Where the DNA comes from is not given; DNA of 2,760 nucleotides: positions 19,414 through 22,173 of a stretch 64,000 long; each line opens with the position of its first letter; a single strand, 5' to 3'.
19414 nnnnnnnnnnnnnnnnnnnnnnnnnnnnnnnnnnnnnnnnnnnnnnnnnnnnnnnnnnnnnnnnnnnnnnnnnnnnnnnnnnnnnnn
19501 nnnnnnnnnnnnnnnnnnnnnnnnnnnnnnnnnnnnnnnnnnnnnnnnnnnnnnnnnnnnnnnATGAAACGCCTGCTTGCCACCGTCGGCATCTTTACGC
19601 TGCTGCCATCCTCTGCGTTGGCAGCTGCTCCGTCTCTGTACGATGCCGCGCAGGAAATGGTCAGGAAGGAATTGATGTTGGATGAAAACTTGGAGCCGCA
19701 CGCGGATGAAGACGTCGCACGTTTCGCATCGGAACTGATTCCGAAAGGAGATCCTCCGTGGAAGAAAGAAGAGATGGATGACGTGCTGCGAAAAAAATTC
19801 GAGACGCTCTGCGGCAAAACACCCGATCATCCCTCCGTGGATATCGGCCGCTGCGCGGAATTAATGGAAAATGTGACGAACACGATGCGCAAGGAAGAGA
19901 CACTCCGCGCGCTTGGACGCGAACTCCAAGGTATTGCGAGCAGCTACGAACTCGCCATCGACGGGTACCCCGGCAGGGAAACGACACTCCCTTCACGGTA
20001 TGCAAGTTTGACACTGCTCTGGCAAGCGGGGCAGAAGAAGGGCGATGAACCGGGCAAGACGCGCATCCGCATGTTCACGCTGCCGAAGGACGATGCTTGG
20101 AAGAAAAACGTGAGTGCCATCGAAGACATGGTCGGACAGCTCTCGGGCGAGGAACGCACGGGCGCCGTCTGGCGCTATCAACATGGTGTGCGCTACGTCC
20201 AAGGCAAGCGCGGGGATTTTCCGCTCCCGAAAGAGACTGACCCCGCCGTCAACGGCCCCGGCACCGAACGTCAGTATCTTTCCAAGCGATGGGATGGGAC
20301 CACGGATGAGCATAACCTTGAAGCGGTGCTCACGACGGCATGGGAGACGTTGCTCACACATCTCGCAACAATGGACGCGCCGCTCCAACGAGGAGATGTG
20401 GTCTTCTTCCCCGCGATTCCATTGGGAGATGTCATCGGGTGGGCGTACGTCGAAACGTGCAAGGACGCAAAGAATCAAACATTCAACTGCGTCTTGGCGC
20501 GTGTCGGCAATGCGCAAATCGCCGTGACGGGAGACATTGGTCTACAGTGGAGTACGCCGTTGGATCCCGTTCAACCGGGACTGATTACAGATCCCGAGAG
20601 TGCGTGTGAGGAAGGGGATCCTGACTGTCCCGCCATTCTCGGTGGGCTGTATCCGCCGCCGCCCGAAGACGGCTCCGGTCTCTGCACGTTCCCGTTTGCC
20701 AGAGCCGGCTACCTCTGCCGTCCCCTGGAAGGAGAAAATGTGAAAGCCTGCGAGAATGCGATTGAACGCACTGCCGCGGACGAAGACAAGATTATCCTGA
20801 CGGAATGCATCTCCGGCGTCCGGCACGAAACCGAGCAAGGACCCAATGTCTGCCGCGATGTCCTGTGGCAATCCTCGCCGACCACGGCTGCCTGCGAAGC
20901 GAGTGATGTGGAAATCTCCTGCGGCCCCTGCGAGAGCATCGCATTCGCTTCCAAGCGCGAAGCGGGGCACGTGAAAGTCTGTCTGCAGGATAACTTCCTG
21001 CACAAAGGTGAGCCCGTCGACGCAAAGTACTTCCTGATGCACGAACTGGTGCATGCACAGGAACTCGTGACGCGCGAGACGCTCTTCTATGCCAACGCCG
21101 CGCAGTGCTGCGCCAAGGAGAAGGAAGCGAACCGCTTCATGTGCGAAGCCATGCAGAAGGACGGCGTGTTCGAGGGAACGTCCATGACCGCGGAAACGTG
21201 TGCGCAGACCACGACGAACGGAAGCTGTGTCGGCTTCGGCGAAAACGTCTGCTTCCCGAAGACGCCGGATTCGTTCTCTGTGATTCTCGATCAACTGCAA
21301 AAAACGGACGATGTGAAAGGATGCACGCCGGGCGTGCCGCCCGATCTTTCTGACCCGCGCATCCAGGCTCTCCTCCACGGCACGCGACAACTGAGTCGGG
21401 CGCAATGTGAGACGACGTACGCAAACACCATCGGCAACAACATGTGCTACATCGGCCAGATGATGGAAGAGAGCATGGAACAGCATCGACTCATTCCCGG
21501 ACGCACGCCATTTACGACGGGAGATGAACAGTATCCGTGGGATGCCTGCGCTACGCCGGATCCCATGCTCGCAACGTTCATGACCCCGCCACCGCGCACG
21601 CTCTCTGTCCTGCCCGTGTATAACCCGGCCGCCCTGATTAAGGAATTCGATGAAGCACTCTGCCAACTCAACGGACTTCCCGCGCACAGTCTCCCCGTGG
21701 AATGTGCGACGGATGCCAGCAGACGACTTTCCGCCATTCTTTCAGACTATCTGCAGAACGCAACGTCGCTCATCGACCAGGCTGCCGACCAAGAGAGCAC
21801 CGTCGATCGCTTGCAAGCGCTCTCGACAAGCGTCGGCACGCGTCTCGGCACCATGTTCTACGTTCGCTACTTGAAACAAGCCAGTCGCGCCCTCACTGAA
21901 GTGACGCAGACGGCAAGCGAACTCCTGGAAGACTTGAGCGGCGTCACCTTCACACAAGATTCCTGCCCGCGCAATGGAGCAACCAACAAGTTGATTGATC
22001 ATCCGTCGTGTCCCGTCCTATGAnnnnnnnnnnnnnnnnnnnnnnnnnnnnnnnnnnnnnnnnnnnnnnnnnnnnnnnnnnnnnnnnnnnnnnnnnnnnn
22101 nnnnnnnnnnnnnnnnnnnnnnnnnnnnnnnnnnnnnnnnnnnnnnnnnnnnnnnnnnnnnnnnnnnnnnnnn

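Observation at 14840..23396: Translationally coupled five-gene operon encoding only signal-peptide-bearing, Cys-rich proteins of unknown family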

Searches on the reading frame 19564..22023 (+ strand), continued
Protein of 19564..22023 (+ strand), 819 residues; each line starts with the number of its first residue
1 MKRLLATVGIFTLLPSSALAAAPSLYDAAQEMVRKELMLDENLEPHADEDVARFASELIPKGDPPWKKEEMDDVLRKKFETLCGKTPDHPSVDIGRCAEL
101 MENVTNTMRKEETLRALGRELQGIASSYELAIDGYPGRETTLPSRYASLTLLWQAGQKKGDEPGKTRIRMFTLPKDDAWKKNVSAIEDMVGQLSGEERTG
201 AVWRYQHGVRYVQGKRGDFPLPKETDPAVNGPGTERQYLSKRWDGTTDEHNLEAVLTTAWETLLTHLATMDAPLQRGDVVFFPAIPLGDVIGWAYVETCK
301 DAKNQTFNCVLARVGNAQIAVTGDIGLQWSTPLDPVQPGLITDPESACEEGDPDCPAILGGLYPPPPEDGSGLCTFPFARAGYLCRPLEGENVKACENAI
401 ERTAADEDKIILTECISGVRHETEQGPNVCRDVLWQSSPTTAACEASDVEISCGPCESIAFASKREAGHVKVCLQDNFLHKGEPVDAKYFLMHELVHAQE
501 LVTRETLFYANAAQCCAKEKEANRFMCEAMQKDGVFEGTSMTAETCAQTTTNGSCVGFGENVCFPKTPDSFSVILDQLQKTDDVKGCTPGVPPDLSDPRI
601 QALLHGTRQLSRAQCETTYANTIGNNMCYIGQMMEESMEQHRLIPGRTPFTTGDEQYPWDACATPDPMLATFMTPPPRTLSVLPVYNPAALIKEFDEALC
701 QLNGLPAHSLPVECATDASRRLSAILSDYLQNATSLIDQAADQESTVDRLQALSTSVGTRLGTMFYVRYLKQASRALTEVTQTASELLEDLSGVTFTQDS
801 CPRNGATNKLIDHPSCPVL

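Call 32: find_related_loci(query=A1, collection=genome_contigs, flank=10000)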
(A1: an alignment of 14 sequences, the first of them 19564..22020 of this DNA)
Query A1 (819 aa) in genome_contigs; peptide patterns used: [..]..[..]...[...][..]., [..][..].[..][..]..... (x = any residue, [..] = any of these).
117 stretches matched a pattern; 70 encode a relative of the query (tblastn E <= 1e-3); 67 distinct loci.
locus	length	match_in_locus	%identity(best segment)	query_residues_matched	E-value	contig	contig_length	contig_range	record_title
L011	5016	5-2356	45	33-816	0e+0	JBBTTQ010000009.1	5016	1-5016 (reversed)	MAG: Patescibacteria group bacterium isolate H52-bin023_1 H52_bin023_1_000000000009, whole genome shotgun sequence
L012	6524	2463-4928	43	1-816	0e+0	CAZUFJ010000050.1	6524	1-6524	MAG TPA_asm: uncultured Candidatus Peribacteria bacterium isolate binchicken_co203_502 genome assembly, contig: k141_148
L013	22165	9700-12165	40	3-819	0e+0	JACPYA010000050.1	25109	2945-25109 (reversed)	MAG: Candidatus Peregrinibacteria bacterium isolate NC_groundwater_851_Pr1_B-0.1um_56_11 Montesol18_Bp1_scaffold_1309611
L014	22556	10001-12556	32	2-816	3e-113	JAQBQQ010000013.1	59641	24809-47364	MAG: Candidatus Peribacteria bacterium isolate RYN_377 scaffold_461190, whole genome shotgun sequence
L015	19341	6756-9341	32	4-816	1e-109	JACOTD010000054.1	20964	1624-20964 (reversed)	MAG: Candidatus Peregrinibacteria bacterium isolate NC_groundwater_35_Pr7_B-0.1um_58_27 FFV18_Bp1_scaffold_357516, whole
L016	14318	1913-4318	32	17-809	6e-109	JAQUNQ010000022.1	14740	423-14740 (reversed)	MAG: Candidatus Peribacteraceae bacterium isolate STD1_181 NODE_10169_length_14740_cov_2.679737_Sandtown_D1, whole genom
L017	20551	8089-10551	31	1-803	5e-108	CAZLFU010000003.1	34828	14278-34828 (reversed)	MAG TPA_asm: uncultured Candidatus Peribacteria bacterium isolate SRP150892_co2_1 genome assembly, contig: NODE_1507_len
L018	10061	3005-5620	32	4-816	4e-104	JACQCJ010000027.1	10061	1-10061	MAG: Candidatus Peregrinibacteria bacterium isolate NC_groundwater_965_Pr1_S-0.2um_56_77 Montesol18-Sp2_coassembly_scaff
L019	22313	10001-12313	30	22-802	8e-103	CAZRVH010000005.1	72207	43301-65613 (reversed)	MAG TPA_asm: uncultured Candidatus Peribacteria bacterium isolate SRP278252_co2_188 genome assembly, contig: NODE_557_le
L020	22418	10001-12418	31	1-804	8e-103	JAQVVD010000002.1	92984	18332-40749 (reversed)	MAG: Candidatus Peribacteraceae bacterium isolate STF1_71 NODE_375_length_92984_cov_5.338747_Sandtown_F1, whole genome s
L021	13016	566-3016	31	1-802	6e-103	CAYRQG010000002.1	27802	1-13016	MAG TPA_asm: uncultured Candidatus Peribacteria bacterium isolate SRP278252_co2_356 genome assembly, contig: NODE_3379_l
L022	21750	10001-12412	30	1-803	1e-100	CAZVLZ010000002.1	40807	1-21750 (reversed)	MAG TPA_asm: uncultured Candidatus Peribacteria bacterium isolate SRP263991_co1_524 genome assembly, contig: NODE_1013_l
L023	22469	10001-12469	30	1-806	1e-99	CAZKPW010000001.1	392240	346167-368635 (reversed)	MAG TPA_asm: uncultured Candidatus Peribacteria bacterium isolate SRP342105_co1_487 genome assembly, contig: NODE_11_len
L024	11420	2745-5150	33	17-806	2e-99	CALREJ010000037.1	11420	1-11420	MAG: Candidatus Peribacteria bacterium isolate LH-05nov19-122 genome assembly, contig: LH-05nov19-C13779, whole genome s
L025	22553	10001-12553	28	2-810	4e-98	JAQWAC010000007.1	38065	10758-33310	MAG: Candidatus Peribacteraceae bacterium isolate STF2_188 NODE_2214_length_38065_cov_3.333043_Sandtown_F2, whole genome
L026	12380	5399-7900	31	1-801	3e-98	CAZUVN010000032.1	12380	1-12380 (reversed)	MAG TPA_asm: uncultured Candidatus Peribacteria bacterium isolate SRP329715_co2_80 genome assembly, contig: NODE_9470_le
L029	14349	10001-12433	31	15-802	3e-97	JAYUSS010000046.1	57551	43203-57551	MAG: Candidatus Peregrinibacteria bacterium isolate GL117_UP_metabinner_13 GL117_UP_metabinner_13_45, whole genome shotg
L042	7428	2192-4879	28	1-803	1e-85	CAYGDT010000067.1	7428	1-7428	MAG TPA_asm: uncultured Candidatus Peribacteria bacterium isolate ERP113451_co3_32 genome assembly, contig: NODE_8907_le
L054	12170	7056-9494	26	21-804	5e-71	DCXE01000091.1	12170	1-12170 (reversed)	MAG TPA_asm: Candidatus Peribacter sp. UBA2144 UBA2144_contig_23966, whole genome shotgun sequence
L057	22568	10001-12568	27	32-801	1e-68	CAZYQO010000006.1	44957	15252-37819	MAG TPA_asm: uncultured Candidatus Peribacteria bacterium isolate SRP292972_co1_29 genome assembly, contig: NODE_476_len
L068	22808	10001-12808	29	2-802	5e-48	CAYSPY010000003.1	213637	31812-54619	MAG TPA_asm: uncultured Candidatus Peribacteria bacterium isolate SRP292972_co1_90 genome assembly, contig: NODE_84_leng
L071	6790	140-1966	26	324-803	4e-44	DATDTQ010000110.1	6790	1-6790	MAG TPA_asm: Candidatus Peribacteraceae bacterium isolate SMAG_U8035 k141_2281423, whole genome shotgun sequence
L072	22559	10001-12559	30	46-816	4e-44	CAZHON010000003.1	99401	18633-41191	MAG TPA_asm: uncultured Candidatus Peribacteria bacterium isolate SRP292972_co1_60 genome assembly, contig: NODE_204_len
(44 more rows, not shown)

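Call 54: search_protein_families(library=pfam, max_evalue=0.01, proteins=[L015:9368-11428:+, L018:5652-7709:+, L042:4927-6684:+, L072:12543-14324:+, L068:12853-14583:+, L057:12590-14320:+, L071:2002-3717:+, L054:9494-11203:+, L029:12478-14181:+, L026:7942-9639:+])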
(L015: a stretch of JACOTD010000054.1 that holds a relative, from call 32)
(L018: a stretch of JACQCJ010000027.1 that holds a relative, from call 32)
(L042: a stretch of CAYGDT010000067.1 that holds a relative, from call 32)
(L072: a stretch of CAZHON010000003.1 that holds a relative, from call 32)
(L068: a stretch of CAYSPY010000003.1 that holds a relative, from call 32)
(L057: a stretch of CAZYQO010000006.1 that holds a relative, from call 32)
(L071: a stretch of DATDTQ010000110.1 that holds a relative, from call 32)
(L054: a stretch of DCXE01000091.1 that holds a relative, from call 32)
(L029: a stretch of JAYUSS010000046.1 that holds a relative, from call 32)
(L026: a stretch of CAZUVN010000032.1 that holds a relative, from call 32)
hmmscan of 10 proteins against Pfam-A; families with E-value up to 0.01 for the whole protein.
L015:9368-11428:+ (687 aa): 1 family
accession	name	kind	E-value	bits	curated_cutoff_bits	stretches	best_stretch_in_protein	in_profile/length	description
PF18895.5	T4SS_pilin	-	8.8e-09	35.8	26.6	1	625-680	15-70/71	Type IV secretion system pilin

L018:5652-7709:+ (686 aa): 1 family
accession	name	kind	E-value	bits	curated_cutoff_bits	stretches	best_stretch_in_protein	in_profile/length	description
PF18895.5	T4SS_pilin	-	4.9e-09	36.6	26.6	1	624-679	15-70/71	Type IV secretion system pilin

L042:4927-6684:+ (586 aa): 0 families

L072:12543-14324:+ (594 aa): 0 families

L068:12853-14583:+ (577 aa): 0 families

L057:12590-14320:+ (577 aa): 0 families

L071:2002-3717:+ (572 aa): 0 families

L054:9494-11203:+ (570 aa): 0 families

L029:12478-14181:+ (568 aa): 0 families

L026:7942-9639:+ (566 aa): 0 families
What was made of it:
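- Closest known: Patescibacteria T4SS with VirB2-like pilins. Same: In two genomes p5 carries a bona fide PF18895 domain at its C-terminus (call 54).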

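Call 72: search_protein_representatives(alignment_id=A1)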
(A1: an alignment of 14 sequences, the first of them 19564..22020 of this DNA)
Query: 14 sequences, 817 profile positions. Proteins with E-value up to 0.001 (for the whole library): 273; up to 1e-10: 252; up to 1e-30: 201. The best 150 are listed.
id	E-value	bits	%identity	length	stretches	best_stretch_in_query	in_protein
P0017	0.0e+00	1172.9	-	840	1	1-812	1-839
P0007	0.0e+00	1016.8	-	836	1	1-815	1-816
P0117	0.0e+00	1015.8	-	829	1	1-812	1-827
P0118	3.1e-293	991.3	-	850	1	11-815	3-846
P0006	1.4e-283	959.5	-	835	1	1-815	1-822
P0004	2.3e-281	952.1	-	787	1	33-814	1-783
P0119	3.7e-279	944.8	-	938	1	1-814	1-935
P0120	6.1e-275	930.8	-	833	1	2-810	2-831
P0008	6.7e-275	930.7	-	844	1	6-811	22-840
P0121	3.7e-268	908.4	-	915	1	1-807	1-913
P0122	1.2e-264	896.8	-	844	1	1-804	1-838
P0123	9.5e-253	857.4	-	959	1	1-807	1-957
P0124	1.2e-237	807.4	-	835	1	1-809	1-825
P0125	8.8e-231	784.8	-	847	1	7-811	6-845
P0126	1.8e-223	760.6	-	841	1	1-802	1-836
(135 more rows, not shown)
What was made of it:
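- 19564..22023 (+): p4, 819 aa: signal peptide, conserved N- and C-terminal core with an inserted zincin-like domain; odd Cys count. 273 cluster representatives in 1.84 billion (call 72).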

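Call 87: search_protein_families(library=phrogs, proteins=[window:19564-22023:+], max_evalue=0.1)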
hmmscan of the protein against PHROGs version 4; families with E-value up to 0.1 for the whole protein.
window:19564-22023:+ (819 aa): 0 families

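Call 88: search_protein_families(library=padloc, proteins=[window:19564-22023:+], max_evalue=0.1)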
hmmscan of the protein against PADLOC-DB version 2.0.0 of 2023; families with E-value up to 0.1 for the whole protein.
window:19564-22023:+ (819 aa): 1 family
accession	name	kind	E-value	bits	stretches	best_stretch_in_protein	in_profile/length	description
PDLC03982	PD-Lambda-2_B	-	0.037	11.3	1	489-544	292-349/402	-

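Call 91: search_protein_families(library=pfam, alignment_id=A8, max_evalue=0.1)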
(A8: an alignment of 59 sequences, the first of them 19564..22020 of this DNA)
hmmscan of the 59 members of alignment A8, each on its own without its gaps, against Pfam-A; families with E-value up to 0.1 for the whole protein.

A. member 1, window:19564-22020:+ (819 aa): 1 family
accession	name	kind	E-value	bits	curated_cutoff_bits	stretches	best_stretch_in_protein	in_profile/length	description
PF08176.17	SspK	-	0.015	16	25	0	230-250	17-38/47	Small acid-soluble spore protein K family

B. families by the number of members that match (of 59 scanned): 12 families
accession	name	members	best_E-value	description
PF09768.15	Peptidase_M76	7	0.00034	Peptidase M76 family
PF14891.12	Peptidase_M91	2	0.0082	Effector protein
PF20573.4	DUF6782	2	0.013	Putative metallopeptidase family (DUF6782)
PF15819.10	Fibin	1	0.00048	Fin bud initiation factor homologue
PF08176.17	SspK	1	0.015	Small acid-soluble spore protein K family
PF12867.12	DinB_2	1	0.021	DinB superfamily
PF14867.11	Lantibiotic_a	1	0.031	Lantibiotic alpha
PF21834.1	DUF6894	1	0.039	Domain of unknown function (DUF6894)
PF23944.1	DUF7278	1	0.044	Profilin-like domain of unknown function (DUF7278)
PF12088.13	DUF3565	1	0.066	Protein of unknown function (DUF3565)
PF01753.24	zf-MYND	1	0.083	MYND finger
PF19188.5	AGRB_N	1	0.085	Adhesion GPCR B N-terminal region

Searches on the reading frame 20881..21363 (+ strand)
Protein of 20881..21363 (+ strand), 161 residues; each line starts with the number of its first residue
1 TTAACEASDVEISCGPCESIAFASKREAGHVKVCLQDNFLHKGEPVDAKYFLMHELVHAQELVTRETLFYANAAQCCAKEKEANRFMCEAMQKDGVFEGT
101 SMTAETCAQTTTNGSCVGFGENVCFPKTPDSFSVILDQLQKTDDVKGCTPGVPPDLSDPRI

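Call 41: search_solved_structures(query=A3, max_evalue=10, show_alignments=3)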
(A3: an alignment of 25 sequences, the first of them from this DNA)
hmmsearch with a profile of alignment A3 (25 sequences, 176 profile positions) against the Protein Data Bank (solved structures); distinct sequences matched with E-value up to 10: 0.

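Call 42: search_protein_families(library=pfam, alignment_id=A3, max_evalue=1)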
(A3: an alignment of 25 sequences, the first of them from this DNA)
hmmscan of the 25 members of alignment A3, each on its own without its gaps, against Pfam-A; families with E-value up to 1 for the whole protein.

A. member 1, seq(161 aa): 1 family
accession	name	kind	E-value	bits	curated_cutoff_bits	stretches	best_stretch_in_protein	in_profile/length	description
PF16442.10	DUF5039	-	0.078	13.2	25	1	65-103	122-160/203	Domain of unknown function (DUF5039)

B. families by the number of members that match (of 25 scanned): 14 families
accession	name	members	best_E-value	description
PF09768.15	Peptidase_M76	5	5.3e-05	Peptidase M76 family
PF14891.12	Peptidase_M91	4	0.0019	Effector protein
PF20573.4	DUF6782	3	6.1e-05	Putative metallopeptidase family (DUF6782)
PF01753.24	zf-MYND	2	0.013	MYND finger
PF01863.23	YgjP-like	2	0.04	YgjP-like, metallopeptidase domain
PF13699.11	eCIS_core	2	0.11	eCIS core domain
PF00249.37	Myb_DNA-binding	1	0.012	Myb-like DNA-binding domain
PF13824.12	zf-Mss51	1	0.035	Zinc-finger of mitochondrial splicing suppressor 51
PF20344.3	DUF6639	1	0.056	Family of unknown function (DUF6639)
PF16442.10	DUF5039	1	0.078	Domain of unknown function (DUF5039)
PF15606.11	Ntox34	1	0.11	Bacterial toxin 34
PF19527.4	DUF6055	1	0.23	Family of unknown function (DUF6055)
PF15639.11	Tox-MPTase3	1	0.31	Metallopeptidase toxin 3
PF14521.12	Aspzincin_M35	1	0.32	Lysine-specific metallo-endopeptidase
